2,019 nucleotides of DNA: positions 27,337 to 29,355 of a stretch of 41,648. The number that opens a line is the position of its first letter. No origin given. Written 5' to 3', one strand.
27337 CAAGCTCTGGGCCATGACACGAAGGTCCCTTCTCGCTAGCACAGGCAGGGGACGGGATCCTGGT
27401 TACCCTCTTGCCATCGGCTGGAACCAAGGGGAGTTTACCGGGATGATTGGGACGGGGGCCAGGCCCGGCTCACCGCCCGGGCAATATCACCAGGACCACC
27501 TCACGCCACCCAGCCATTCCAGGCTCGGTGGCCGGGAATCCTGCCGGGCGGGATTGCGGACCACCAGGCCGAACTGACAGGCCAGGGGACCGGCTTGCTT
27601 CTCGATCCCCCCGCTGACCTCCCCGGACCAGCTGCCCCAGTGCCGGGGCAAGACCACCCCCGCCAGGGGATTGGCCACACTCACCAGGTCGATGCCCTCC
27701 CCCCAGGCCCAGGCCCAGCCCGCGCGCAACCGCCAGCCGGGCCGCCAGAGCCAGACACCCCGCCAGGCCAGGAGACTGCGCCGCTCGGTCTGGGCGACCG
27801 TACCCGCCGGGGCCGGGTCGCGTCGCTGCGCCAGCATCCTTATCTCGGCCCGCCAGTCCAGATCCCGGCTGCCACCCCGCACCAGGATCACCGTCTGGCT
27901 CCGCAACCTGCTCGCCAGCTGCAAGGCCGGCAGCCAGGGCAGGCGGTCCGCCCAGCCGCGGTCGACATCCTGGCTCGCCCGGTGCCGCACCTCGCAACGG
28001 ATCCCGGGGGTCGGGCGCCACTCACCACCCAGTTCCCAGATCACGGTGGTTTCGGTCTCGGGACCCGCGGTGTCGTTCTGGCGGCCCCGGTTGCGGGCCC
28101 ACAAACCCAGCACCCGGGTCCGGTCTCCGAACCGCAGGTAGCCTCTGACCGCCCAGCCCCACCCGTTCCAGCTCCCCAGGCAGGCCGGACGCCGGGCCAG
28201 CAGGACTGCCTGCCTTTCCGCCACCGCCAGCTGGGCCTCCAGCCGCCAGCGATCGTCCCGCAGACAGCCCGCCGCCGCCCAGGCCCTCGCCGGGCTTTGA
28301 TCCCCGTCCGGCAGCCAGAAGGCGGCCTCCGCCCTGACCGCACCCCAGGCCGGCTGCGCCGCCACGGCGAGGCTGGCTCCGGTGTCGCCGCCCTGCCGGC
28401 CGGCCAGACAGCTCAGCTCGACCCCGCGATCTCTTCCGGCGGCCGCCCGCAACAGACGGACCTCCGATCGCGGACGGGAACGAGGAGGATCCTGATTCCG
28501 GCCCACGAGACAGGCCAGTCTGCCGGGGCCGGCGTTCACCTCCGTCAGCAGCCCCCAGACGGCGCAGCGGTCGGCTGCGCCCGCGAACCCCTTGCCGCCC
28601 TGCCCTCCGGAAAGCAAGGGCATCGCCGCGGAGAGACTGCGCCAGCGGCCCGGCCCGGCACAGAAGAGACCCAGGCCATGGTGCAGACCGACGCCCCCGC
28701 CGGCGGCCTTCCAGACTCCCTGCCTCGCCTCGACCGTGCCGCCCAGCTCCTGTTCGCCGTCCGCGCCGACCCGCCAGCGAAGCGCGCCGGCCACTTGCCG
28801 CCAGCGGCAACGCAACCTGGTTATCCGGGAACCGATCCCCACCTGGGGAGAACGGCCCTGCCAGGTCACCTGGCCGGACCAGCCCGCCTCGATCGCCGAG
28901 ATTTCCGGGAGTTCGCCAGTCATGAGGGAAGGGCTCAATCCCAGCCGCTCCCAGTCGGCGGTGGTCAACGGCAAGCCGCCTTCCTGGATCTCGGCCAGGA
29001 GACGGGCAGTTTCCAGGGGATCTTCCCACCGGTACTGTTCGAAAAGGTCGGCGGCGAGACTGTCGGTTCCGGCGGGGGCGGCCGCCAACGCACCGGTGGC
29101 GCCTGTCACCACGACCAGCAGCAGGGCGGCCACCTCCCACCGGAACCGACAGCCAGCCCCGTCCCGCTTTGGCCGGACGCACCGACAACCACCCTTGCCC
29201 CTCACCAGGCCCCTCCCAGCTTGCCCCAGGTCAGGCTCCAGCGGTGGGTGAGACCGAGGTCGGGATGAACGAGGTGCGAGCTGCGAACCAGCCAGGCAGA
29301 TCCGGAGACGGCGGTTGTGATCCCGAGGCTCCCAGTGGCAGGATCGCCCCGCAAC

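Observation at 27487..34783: Envelope gene cluster built almost entirely from poorly characterised parts (best candidate for an undescribed surface or secretion module)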

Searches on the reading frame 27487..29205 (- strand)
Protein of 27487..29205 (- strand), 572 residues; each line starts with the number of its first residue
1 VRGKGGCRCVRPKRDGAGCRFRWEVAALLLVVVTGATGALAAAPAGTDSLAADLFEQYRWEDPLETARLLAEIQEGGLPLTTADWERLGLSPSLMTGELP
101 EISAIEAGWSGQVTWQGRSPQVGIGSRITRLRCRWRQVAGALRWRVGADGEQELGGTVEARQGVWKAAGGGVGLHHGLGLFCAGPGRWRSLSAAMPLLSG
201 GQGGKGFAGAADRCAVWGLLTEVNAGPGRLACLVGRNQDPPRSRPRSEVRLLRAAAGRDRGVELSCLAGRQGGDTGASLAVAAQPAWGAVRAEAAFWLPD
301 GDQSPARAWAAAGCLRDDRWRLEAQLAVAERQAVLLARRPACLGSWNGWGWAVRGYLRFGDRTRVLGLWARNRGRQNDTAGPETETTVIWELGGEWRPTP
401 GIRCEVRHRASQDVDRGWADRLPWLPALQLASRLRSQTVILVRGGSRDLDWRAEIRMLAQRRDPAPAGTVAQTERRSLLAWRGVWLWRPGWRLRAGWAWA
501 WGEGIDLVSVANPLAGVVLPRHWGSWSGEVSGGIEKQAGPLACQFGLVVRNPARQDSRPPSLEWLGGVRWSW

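Call 3: search_protein_families(library=pfam, proteins=[window:27487-29205:-], max_evalue=0.1)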
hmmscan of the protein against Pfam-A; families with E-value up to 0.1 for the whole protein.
window:27487-29205:- (572 aa): 0 families

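Call 4: search_protein_families(library=ncbifam, proteins=[window:27487-29205:-], max_evalue=0.1)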
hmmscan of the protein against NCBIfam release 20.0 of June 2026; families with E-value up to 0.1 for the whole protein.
window:27487-29205:- (572 aa): 0 families

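Call 7: find_homologous_proteins(query=window:27487-29205:-, max_evalue=0.001)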
Query window:27487-29205:- (572 aa): 4 proteins with E <= 0.001 among 8000 candidates.
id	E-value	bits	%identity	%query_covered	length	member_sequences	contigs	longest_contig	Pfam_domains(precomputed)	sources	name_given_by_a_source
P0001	0.0e+0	1282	100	100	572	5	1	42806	-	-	-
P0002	2.1e-66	243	42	64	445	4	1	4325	-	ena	-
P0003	2.3e-27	114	33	94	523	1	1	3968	-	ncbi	-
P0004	5.0e-21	93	31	87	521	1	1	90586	-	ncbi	-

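Call 8: find_encoding_contigs(protein=P0004, flank=10000, max_places=3)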
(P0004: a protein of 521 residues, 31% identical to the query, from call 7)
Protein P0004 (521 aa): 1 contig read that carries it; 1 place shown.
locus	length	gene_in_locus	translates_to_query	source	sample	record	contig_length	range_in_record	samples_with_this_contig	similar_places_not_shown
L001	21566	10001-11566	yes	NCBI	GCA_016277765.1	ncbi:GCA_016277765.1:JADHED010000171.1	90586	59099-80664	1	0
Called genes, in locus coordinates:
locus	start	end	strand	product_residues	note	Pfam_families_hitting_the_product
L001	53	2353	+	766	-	PF15902:Sortilin-Vps10 (faint)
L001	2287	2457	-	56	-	-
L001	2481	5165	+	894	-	PF01326:PPDK_N, PF00391:PEP-utilizers, PF02896:PEP-utilizers_C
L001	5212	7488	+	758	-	-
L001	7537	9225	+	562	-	PF00932:LTD, PF07705:CARDB (faint), PF13860:FlgD_ig (weak)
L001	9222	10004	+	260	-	-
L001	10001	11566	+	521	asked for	-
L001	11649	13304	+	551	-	-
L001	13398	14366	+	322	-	PF00696:AA_kinase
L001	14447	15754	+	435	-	PF02844:GARS_N, PF01071:GARS_A, PF02786:CPSase_L_D2, PF02222:ATP-grasp, PF02843:GARS_C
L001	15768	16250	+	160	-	PF00731:AIRC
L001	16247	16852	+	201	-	PF01300:Sua5_yciO_yrdC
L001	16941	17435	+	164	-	PF01451:LMWPc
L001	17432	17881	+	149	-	PF02502:LacAB_rpiB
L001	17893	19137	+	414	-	PF00464:SHMT, PF00155:Aminotran_1_2, PF01212:Beta_elim_lyase (weak)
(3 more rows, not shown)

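Call 9: find_encoding_contigs(protein=P0003, flank=10000, max_places=3)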
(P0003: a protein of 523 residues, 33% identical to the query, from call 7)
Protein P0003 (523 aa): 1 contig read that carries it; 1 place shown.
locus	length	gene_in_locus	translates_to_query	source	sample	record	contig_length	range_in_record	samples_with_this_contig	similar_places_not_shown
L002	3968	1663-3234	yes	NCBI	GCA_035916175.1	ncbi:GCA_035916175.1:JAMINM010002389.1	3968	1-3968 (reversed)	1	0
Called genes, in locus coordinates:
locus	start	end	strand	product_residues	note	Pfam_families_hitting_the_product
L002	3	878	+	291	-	?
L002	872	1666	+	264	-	-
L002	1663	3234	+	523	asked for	-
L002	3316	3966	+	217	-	?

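Call 10: find_encoding_contigs(protein=P0002, flank=10000, max_places=3)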
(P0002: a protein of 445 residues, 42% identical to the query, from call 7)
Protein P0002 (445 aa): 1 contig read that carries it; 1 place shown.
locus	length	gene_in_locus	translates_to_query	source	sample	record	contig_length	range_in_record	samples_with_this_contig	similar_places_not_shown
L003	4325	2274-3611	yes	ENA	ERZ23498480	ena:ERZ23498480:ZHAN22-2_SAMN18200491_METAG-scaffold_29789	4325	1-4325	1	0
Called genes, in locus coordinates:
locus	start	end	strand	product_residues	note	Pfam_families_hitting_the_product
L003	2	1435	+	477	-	?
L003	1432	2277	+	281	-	-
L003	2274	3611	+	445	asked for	-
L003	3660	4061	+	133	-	-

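Call 25: search_solved_structures(query=A2, max_evalue=10)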
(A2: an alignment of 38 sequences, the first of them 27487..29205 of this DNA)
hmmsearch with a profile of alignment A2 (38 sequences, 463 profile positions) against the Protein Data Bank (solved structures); distinct sequences matched with E-value up to 10: 36.
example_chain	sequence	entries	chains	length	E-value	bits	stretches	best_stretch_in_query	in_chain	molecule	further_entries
7t3d_L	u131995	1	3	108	0.0072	18.2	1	292-360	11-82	222-1C06 mAb light chain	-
8v7o_L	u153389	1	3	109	0.081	14.7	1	292-357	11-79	#58 light chain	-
8guz_B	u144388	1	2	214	0.099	14.4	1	292-362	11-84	Anti-factor IXa IgG fab light chain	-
8gv0_B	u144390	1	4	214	0.099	14.4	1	292-362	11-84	Anti-factor IXa IgG fab light chain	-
9mq7_L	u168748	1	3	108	0.17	13.6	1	291-358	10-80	326-366.26 Fab light chain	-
9nqz_D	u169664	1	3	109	0.21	13.3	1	291-358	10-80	1871 Fab light chain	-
7yvm_A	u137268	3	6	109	0.3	12.9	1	292-360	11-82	TH281 Fab light chain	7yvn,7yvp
9nj2_L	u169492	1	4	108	0.31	12.8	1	294-360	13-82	FNI9 Fab light chain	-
8d21_L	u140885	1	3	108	0.32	12.7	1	292-358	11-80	1B06 Light Chain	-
5dum_L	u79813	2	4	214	0.35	12.6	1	290-358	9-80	65C6 Light Chain | Fab 65C6 Light Chain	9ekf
9ost_P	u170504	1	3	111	0.36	12.6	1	291-358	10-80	Light chain of FISW84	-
6nmu_L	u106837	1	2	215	0.39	12.5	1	292-361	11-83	Fab 115 anti-SIRP-alpha antibody Variable Light Chain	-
7yvg_H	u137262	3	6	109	0.46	12.2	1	291-360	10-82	TH132 Fab light chain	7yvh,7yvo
8tl3_H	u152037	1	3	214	0.48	12.2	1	292-358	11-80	DJ85-d.01 FAB LIGHT CHAIN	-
9b7s_L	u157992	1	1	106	0.49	12.2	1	292-358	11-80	Fab3-2 light chain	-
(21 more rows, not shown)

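Call 32: search_protein_families(library=pfam, alignment_id=A2, max_evalue=10)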
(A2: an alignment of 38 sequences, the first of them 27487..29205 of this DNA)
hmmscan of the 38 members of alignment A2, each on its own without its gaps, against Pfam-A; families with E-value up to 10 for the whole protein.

A. member 1, window:27487-29205:- (572 aa): 0 families

B. families by the number of members that match (of 38 scanned): 2 families
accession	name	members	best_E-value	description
PF05350.17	GSK-3_bind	1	0.026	Glycogen synthase kinase-3 binding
PF10371.14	EKR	1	0.16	Domain of unknown function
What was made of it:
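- On Chaperone-usher pore: There is no Usher Pfam hit (calls 3, 32), the protein is too short, and no PapD-like or pilin genes lie in the block.
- On TonB-dependent transporter: No Plug or TonB_dep_Rec Pfam hit (calls 3, 32).
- Closest known: Chaperone-usher pore. Different: No Usher Pfam hit (calls 3, 32).
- B572 has no plug domain, TonB box or TonB-dependent-receptor Pfam hit (calls 3, 32).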

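Call 71: predict_structure(alignment_id=A8)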
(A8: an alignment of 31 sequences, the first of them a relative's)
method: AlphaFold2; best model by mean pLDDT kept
length: 572 residues; sequences in the alignment: 31
mean_pLDDT: 80.3   pTM: 0.78
mean pLDDT of the five models: 80.3, 79.2, 79.0, 78.6, 77.1
residues with pLDDT >= 90: 280; 70-90: 170; 50-70: 46; < 50: 76
segments of 3 or more residues with pLDDT < 50: 1-60, 91-106
pLDDT, mean of each block of 10 residues (from residue 1): 34 35 44 30 26 33 64 73 68 35 52 90 85 90 87 89 92 92 77 79 77 85 92 85 71 87 93 94 90 93 89 93 95 89 92 94 93 77 88 93 94 87 81 94 92 95 73 93 92 95 91 82 93 93 94 86 93 89
secondary structure, 60 per line:
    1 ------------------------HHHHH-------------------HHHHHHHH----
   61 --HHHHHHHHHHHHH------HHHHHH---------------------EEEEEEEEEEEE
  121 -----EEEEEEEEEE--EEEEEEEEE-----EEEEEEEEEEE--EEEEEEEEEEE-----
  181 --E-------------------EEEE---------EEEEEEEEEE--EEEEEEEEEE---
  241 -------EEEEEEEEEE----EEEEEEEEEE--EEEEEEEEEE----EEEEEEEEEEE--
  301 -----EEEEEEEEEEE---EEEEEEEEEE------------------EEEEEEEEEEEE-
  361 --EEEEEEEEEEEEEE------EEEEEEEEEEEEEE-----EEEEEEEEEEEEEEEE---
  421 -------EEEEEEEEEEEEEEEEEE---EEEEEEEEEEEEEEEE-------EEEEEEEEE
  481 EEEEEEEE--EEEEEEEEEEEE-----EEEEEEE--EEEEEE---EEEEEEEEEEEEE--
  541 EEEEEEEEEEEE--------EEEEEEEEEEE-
elements in order: H25-29 H49-56 H63-75 H82-87 E109-120 E126-135 E138-146 E152-162 E165-175 E203-206 E216-225 E228-237 E248-257 E262-271 E274-283 E288-298 E306-316 E320-329 E348-359 E363-376 E383-396 E402-417 E428-445 E449-464 E472-488 E491-502 E508-514 E517-522 E526-538 E541-552 E561-571
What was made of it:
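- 27487..29205 (-): B572: 24-strand outer-membrane beta-barrel of an undescribed family, 572 aa. It has a signal peptide and an acidic helical N-terminal (periplasmic) extension. Four conserved long loops fall after odd-numbered strands. I count 24 strands plus a hairpin at 508-522 (call 71).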

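Call 74: fold_search(model_id=the predicted structure, library=pdb)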
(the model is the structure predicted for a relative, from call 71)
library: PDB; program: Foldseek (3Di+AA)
matches with E <= 10: 805; with E <= 0.001: 243
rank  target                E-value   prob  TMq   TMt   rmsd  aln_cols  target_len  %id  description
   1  3rfz_B                1.1e-08  1.00  0.44  0.34  13.0       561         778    9  Crystal structure of the FimD usher bound to its cognate FimC:FimH substrate (released 2011-06-01)
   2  3rfz_E                1.7e-08  1.00  0.48  0.36  11.4       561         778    9  Crystal structure of the FimD usher bound to its cognate FimC:FimH substrate (released 2011-06-01)
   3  9bog_D                8.5e-08  1.00  0.41  0.31  14.3       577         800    8  Structural basis for adhesin secretion by the outer-membrane usher in type 1 pili (released 2024-10-09)
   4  9fw9_D                1.1e-07  1.00  0.45  0.38  14.5       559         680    9  Cryo-EM structure of the type 1 pilus assembly platform as part of the FimA-bound chaperone-usher pilus complex (FimDH (released 2025-06-04)
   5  9fxs_D                1.1e-07  1.00  0.41  0.36  15.2       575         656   10  Cryo-EM structure of the type 1 pilus complex including pilus rod and FimI-bound assembly platform after incorporation (released 2025-06-04)
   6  9fy9_D                1.4e-07  1.00  0.44  0.38  12.7       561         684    8  Cryo-EM structure of the type 1 chaperone-usher pilus FimD-tip complex (FimDHGFC) - Conformer 1 (released 2025-06-04)
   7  9fx8_D                1.8e-07  1.00  0.42  0.37  15.1       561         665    9  Cryo-EM structure of the FimI-bound type 1 pilus assembly platform complex - Local refinement (released 2025-06-04)
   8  9fxb_D                2.4e-07  1.00  0.45  0.41  12.4       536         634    7  Cryo-EM structure of the type 1 pilus assembly platform as part of the FimI-bound chaperone-usher pilus complex (FimDH (released 2025-06-04)
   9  3ohn_A                2.5e-07  1.00  0.42  0.49  10.8       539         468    8  Crystal structure of the FimD translocation domain (released 2011-06-01)
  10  1nqe                  3.2e-07  1.00  0.39  0.41  13.8       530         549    8  OUTER MEMBRANE COBALAMIN TRANSPORTER (BTUB) FROM E. COLI (released 2003-04-29)
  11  1nqf                  3.2e-07  1.00  0.38  0.39  14.8       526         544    9  OUTER MEMBRANE COBALAMIN TRANSPORTER (BTUB) FROM E. COLI, METHIONINE SUBSTIUTION CONSTRUCT FOR SE-MET SAD PHASING (released 2003-04-29)
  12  1nqg                  3.5e-07  1.00  0.41  0.40  13.9       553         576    9  OUTER MEMBRANE COBALAMIN TRANSPORTER (BTUB) FROM E. COLI, WITH BOUND CALCIUM (released 2003-04-29)
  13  2hdf                  4.2e-07  1.00  0.42  0.41  11.0       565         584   10  Crystal structure of the Colicin I receptor Cir from E.coli (released 2007-05-08)
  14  5fp2_B                5.6e-07  1.00  0.42  0.44  10.6       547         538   11  Crystal structure of the siderophore receptor PirA from Pseudomonas aeruginosa (released 2015-12-09)
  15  3rgn                  7.8e-07  1.00  0.38  0.39  13.4       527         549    8  Crystal structure of spin-labeled BtuB W371R1 (released 2011-10-26)
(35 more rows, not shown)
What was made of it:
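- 27487..29205 (-): The best Foldseek matches are the 24-strand ushers FimD and PapC and 22-strand TonB-dependent transporters, with TM 0.4-0.5 and identity of 12% or less (call 74).
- Closest known: Chaperone-usher pore. Same: These are its best Foldseek matches (1e-8, TMq 0.44-0.48, call 74).
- B572 resembles 22-strand TonB-dependent transporters about as well as it resembles ushers (call 74).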

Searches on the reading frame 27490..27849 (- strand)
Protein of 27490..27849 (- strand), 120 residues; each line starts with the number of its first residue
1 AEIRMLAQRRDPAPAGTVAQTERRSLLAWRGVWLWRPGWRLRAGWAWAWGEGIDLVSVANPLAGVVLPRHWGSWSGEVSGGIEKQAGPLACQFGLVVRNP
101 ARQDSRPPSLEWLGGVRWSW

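Call 99: find_related_loci(query=A10, collection=metagenome_contigs, flank=8000)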
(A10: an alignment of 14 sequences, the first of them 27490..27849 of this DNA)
Query A10 (120 aa) in metagenome_contigs; peptide patterns used: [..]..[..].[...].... (x = any residue, [..] = any of these).
44 stretches matched a pattern; 18 encode a relative of the query (tblastn E <= 1e-3); 18 distinct loci.
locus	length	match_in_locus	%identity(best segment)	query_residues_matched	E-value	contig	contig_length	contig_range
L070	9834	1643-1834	52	38-101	3e-17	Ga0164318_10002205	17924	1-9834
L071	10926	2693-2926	45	23-100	3e-16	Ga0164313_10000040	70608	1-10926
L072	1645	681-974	38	23-118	1e-15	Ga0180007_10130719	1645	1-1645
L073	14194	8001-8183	52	23-83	3e-15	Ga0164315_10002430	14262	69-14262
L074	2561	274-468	43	40-104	6e-15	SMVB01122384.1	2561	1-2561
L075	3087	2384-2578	43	40-104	1e-14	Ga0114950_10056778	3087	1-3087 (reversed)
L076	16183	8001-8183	46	23-83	3e-14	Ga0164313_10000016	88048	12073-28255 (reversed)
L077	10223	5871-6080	44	23-92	4e-14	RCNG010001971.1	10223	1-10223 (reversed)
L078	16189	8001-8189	48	39-101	6e-14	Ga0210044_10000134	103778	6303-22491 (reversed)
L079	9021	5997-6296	42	21-118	1e-13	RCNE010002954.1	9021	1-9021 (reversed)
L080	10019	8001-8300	42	21-118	1e-13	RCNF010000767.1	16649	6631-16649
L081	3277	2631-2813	49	23-83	3e-13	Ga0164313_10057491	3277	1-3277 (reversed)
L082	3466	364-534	47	45-101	3e-13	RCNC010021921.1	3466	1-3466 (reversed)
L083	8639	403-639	41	23-100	6e-13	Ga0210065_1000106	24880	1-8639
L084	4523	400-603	43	41-108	9e-11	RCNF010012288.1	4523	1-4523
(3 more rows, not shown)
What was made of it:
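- Tried and rejected: An alignment of the C-terminal region worked (call 99).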
